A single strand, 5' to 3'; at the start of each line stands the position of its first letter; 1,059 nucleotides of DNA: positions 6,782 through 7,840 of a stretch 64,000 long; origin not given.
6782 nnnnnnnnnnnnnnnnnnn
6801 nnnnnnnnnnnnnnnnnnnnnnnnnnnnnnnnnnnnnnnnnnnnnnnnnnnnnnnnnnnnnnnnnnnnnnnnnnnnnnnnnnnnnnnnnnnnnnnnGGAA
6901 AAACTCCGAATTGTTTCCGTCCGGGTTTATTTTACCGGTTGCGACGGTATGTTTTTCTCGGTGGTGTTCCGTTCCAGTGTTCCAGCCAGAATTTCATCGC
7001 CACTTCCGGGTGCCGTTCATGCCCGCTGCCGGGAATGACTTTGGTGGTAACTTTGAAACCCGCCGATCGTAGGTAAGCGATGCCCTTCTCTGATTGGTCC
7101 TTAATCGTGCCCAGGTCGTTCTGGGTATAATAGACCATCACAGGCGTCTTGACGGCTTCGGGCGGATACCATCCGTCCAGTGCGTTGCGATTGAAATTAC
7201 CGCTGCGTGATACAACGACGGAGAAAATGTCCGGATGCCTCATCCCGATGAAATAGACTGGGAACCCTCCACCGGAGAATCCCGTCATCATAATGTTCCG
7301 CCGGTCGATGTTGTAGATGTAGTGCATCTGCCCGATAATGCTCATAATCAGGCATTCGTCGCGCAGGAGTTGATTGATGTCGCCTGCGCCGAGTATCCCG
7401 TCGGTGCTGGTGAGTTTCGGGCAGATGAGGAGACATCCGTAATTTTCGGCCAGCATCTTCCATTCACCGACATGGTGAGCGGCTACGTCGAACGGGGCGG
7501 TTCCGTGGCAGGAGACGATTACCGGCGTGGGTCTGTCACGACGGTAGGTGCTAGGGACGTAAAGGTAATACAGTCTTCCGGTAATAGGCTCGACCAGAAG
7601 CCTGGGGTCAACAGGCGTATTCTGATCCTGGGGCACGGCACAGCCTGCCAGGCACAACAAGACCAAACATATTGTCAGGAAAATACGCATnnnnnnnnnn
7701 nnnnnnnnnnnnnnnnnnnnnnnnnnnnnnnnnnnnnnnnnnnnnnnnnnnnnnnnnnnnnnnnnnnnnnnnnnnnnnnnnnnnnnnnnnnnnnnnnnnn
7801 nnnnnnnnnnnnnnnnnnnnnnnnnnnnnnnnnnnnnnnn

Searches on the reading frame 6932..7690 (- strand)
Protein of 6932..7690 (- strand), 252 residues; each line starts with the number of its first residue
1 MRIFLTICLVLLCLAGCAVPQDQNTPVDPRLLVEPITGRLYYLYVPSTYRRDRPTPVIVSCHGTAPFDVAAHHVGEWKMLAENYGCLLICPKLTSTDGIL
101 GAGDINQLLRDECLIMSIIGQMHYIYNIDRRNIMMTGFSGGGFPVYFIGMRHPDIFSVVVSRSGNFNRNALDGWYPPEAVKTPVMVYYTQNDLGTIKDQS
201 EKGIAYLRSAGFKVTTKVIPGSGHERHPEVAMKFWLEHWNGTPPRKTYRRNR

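Call 8: search_protein_families(library=pfam, proteins=[window:6932-7690:-], max_evalue=1)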
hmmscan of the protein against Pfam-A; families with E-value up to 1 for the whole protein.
window:6932-7690:- (252 aa): 6 families
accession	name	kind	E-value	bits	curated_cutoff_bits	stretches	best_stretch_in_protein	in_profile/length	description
PF00326.27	Peptidase_S9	-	1.2e-07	31.9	22.6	2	128-168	61-101/213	Prolyl oligopeptidase family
PF00756.26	Esterase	-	0.024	14.8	22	0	132-167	116-151/251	Putative esterase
PF20434.5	BD-FAE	-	0.04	13.9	26.8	1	126-153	84-111/215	BD-FAE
PF02230.22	Abhydrolase_2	-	0.052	13.8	23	1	126-230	100-205/217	Phospholipase/Carboxylesterase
PF01738.24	DLH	-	0.071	13.1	21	1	125-224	91-186/217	Dienelactone hydrolase family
PF12146.15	Hydrolase_4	-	0.26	11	27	0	178-229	188-237/239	Serine aminopeptidase, S33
